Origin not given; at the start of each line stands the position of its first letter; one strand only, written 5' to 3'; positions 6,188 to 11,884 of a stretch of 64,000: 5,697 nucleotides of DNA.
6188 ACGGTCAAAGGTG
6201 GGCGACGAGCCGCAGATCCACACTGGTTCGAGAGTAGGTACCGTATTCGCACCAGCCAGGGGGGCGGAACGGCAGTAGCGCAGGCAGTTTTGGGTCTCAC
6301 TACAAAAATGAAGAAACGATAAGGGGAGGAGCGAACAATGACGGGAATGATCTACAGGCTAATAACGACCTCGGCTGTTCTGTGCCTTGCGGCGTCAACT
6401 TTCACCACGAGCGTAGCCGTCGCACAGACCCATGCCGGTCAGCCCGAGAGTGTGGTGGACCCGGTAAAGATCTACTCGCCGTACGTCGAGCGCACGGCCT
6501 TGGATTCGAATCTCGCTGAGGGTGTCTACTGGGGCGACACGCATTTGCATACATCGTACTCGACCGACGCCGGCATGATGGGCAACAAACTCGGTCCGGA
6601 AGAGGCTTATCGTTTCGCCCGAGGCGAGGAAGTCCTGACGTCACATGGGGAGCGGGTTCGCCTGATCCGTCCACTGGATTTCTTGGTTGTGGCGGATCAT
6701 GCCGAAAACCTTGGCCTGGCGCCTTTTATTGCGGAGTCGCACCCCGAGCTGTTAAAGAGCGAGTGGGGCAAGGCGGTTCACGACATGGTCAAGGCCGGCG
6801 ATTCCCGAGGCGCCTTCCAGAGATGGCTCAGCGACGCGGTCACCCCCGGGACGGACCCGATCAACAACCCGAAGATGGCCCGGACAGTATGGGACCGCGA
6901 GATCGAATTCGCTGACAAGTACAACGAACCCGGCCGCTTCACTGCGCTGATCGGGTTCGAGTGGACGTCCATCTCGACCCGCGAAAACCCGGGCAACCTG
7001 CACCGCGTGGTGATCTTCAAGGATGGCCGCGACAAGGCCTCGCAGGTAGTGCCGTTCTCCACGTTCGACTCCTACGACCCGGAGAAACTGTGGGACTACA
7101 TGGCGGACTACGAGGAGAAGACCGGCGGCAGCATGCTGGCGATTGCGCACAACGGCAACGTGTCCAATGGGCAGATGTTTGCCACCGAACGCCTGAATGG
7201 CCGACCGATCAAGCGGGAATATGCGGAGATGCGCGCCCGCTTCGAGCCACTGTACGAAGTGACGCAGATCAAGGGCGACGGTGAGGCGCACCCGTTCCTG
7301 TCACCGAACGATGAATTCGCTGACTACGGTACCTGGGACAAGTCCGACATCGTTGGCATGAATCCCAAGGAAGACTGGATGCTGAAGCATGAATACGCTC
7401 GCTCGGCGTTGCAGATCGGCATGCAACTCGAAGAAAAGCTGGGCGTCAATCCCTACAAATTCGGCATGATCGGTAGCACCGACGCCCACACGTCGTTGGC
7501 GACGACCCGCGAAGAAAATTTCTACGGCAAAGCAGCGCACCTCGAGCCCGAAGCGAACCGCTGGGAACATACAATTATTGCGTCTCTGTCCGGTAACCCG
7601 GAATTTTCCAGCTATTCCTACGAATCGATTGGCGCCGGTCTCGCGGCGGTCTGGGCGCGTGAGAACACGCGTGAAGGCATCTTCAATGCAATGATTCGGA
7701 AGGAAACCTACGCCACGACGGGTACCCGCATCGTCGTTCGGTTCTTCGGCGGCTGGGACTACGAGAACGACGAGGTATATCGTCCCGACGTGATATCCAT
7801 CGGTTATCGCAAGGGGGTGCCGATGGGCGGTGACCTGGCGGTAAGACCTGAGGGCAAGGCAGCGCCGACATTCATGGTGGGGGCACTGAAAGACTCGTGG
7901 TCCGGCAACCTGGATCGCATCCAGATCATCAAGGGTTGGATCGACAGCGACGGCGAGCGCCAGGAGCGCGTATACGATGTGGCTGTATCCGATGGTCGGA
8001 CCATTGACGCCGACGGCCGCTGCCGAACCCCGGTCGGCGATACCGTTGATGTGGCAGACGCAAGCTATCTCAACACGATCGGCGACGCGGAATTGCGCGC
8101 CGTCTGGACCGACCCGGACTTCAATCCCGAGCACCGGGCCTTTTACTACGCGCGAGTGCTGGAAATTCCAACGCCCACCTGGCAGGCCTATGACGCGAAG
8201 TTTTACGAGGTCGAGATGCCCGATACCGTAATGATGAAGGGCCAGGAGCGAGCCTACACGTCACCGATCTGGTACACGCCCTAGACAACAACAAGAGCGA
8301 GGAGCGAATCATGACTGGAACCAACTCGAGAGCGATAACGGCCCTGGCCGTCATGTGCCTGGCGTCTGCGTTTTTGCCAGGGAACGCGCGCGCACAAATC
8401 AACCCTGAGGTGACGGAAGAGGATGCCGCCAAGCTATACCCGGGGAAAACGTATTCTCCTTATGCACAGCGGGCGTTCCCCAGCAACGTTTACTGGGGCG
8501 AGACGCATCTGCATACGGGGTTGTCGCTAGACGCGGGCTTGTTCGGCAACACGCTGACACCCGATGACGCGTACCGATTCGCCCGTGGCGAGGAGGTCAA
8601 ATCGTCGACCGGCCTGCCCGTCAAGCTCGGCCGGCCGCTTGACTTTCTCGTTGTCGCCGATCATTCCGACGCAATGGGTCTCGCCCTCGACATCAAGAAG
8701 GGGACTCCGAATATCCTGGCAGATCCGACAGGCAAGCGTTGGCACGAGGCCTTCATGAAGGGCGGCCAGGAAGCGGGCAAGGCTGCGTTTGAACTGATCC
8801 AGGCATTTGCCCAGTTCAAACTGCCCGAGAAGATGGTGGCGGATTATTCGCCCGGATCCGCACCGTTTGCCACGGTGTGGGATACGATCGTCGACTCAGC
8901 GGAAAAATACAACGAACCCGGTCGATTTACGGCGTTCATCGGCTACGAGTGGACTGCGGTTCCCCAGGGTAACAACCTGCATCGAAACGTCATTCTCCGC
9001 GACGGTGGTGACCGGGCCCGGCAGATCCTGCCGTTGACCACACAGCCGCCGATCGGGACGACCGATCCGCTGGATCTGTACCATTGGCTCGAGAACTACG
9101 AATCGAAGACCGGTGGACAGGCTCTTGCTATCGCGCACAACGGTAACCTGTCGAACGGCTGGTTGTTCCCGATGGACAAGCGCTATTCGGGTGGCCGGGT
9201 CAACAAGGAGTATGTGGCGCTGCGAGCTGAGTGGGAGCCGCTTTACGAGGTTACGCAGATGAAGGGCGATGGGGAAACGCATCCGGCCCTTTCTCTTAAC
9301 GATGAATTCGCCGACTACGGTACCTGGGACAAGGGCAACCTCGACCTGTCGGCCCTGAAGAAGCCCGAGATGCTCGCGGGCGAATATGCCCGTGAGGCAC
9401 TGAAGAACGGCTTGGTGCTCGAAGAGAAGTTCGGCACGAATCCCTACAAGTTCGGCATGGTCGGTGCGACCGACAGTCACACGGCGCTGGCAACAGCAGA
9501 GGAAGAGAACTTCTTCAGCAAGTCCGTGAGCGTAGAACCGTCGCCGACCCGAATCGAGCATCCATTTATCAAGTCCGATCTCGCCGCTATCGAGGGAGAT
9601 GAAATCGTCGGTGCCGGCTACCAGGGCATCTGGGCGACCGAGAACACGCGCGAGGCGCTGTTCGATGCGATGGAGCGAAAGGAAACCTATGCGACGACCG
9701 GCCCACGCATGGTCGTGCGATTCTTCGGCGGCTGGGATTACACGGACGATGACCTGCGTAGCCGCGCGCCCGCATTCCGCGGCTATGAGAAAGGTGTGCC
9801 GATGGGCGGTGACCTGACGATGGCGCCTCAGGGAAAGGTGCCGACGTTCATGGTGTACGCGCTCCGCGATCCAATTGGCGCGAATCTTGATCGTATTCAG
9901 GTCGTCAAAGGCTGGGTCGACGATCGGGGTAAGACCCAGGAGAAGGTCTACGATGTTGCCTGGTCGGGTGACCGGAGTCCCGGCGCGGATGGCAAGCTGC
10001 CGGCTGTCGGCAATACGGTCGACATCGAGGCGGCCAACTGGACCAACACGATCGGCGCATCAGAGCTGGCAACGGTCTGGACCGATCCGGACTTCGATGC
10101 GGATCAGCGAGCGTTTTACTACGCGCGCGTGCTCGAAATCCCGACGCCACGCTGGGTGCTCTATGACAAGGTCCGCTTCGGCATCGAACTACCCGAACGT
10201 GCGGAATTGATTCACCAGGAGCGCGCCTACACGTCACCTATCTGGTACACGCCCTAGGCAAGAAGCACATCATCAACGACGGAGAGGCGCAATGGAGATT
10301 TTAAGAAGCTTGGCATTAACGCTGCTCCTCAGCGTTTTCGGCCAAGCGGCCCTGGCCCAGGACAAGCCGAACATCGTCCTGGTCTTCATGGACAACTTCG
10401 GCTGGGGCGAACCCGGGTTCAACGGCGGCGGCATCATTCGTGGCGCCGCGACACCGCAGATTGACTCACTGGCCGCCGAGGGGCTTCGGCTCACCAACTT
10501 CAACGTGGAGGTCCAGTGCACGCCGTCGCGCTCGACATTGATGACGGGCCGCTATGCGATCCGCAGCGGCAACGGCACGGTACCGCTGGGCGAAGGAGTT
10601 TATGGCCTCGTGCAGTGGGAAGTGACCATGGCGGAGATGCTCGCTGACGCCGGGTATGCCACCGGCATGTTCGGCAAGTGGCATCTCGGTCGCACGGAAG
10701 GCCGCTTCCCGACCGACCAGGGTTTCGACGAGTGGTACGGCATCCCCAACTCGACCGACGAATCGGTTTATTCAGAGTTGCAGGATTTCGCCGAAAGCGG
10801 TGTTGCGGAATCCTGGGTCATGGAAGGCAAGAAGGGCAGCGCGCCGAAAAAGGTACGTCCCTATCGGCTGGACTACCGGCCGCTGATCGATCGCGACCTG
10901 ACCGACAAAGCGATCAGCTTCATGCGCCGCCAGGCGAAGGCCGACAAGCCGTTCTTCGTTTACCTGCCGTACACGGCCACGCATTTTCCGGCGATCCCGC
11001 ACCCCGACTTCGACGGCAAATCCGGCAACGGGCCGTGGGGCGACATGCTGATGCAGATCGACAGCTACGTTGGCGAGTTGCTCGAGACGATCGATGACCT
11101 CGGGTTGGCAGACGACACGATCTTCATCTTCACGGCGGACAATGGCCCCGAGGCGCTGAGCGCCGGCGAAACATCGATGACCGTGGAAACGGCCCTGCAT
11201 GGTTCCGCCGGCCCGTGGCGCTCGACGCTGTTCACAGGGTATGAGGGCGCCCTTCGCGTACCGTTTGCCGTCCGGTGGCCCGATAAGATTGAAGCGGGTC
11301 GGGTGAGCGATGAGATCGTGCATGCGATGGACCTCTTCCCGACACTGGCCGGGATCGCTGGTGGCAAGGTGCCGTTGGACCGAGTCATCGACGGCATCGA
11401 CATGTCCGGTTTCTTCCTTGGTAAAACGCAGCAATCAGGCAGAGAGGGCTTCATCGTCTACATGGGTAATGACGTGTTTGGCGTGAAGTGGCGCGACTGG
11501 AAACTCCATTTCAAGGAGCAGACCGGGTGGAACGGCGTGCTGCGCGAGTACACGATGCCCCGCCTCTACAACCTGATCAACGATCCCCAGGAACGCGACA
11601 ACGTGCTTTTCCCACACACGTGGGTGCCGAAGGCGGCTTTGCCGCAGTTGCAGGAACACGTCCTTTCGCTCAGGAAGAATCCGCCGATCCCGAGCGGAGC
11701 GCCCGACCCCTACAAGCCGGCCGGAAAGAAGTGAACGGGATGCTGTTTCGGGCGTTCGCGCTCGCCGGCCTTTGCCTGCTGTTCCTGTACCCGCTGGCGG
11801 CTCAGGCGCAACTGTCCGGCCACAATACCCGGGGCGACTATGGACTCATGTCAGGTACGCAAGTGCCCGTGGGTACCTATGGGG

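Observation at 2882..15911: Tandem, integrase-less cargo blocks bounded by direct repeats of the 5' (not 3') part of tRNA-Gly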

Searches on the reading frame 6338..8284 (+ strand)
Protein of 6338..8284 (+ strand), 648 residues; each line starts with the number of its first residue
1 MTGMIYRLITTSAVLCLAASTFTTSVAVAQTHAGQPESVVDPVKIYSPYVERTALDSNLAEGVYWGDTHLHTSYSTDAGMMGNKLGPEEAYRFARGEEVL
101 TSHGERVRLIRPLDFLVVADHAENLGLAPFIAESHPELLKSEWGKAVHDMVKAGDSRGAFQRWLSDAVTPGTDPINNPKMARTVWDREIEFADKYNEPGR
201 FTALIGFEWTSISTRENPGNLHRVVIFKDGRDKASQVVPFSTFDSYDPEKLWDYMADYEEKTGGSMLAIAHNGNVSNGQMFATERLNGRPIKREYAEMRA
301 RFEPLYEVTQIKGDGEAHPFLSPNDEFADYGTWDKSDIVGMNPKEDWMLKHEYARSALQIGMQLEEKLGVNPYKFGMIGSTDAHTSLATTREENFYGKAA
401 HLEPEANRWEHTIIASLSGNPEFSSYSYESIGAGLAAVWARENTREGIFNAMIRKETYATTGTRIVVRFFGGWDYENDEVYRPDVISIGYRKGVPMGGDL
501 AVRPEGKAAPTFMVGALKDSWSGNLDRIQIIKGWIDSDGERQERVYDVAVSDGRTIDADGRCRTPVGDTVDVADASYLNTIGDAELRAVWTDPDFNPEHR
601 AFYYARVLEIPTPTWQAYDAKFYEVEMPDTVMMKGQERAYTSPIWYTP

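Call 10: search_protein_families(library=pfam, proteins=[window:6338-8284:+], max_evalue=0.01)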
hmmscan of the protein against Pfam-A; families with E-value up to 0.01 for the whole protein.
window:6338-8284:+ (648 aa): 1 family
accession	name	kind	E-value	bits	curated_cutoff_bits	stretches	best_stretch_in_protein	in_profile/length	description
PF12228.14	DUF3604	-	1.6e-236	786.8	20.4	1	61-648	4-591/591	Protein of unknown function (DUF3604)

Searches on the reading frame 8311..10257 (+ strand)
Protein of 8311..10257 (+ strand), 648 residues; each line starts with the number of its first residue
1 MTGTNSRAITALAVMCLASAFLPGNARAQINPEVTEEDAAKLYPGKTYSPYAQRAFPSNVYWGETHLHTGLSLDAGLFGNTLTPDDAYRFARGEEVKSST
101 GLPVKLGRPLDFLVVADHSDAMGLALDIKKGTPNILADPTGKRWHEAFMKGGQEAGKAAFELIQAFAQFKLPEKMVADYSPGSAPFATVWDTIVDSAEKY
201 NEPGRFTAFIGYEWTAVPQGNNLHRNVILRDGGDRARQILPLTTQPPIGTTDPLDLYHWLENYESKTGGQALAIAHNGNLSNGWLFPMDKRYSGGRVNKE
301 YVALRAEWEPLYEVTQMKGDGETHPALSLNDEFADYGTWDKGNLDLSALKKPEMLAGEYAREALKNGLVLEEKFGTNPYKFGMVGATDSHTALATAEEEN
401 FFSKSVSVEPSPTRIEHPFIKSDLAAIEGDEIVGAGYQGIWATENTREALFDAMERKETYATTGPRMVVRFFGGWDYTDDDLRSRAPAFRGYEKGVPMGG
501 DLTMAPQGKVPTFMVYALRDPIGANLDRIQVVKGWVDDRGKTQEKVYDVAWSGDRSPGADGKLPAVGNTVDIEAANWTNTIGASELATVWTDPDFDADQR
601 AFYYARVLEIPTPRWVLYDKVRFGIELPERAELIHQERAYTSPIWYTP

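Call 10: search_protein_families(library=pfam, proteins=[window:8311-10257:+], max_evalue=0.01)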
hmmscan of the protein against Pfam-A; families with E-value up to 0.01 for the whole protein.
window:8311-10257:+ (648 aa): 1 family
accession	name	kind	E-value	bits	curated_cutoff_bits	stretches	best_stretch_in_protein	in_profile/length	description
PF12228.14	DUF3604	-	9.6e-244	810.7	20.4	1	57-648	3-591/591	Protein of unknown function (DUF3604)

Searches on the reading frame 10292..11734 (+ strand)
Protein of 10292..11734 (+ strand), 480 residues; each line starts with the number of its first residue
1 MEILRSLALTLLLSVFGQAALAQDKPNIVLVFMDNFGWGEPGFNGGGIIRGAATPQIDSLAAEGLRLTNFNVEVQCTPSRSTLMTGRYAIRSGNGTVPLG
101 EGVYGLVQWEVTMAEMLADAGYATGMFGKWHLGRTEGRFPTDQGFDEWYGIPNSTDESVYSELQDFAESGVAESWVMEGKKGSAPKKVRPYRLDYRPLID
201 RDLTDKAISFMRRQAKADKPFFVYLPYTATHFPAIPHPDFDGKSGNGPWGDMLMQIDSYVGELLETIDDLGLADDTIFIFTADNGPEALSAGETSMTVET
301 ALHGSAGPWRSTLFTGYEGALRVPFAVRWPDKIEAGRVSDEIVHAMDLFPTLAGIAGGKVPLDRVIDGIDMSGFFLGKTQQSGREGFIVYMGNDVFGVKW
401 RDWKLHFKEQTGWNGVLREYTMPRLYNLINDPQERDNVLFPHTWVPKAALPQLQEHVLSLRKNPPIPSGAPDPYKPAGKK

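Call 10: search_protein_families(library=pfam, proteins=[window:10292-11734:+], max_evalue=0.01)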
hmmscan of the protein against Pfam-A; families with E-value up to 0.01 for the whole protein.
window:10292-11734:+ (480 aa): 4 families
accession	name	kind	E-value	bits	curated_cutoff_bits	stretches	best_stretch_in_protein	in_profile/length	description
PF00884.28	Sulfatase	-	4.7e-51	174.3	25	1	26-357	1-300/301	Sulfatase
PF16347.10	SGSH_C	-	1.7e-09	38.4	29.3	1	317-441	12-134/154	N-sulphoglucosamine sulphohydrolase, C-terminal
PF01663.27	Phosphodiest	-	2.8e-06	27.6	23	1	207-331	144-256/342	Type I phosphodiesterase / nucleotide pyrophosphatase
PF14707.11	Sulfatase_C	-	6.1e-06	27.3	30.9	1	383-440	2-73/127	C-terminal region of aryl-sulfatase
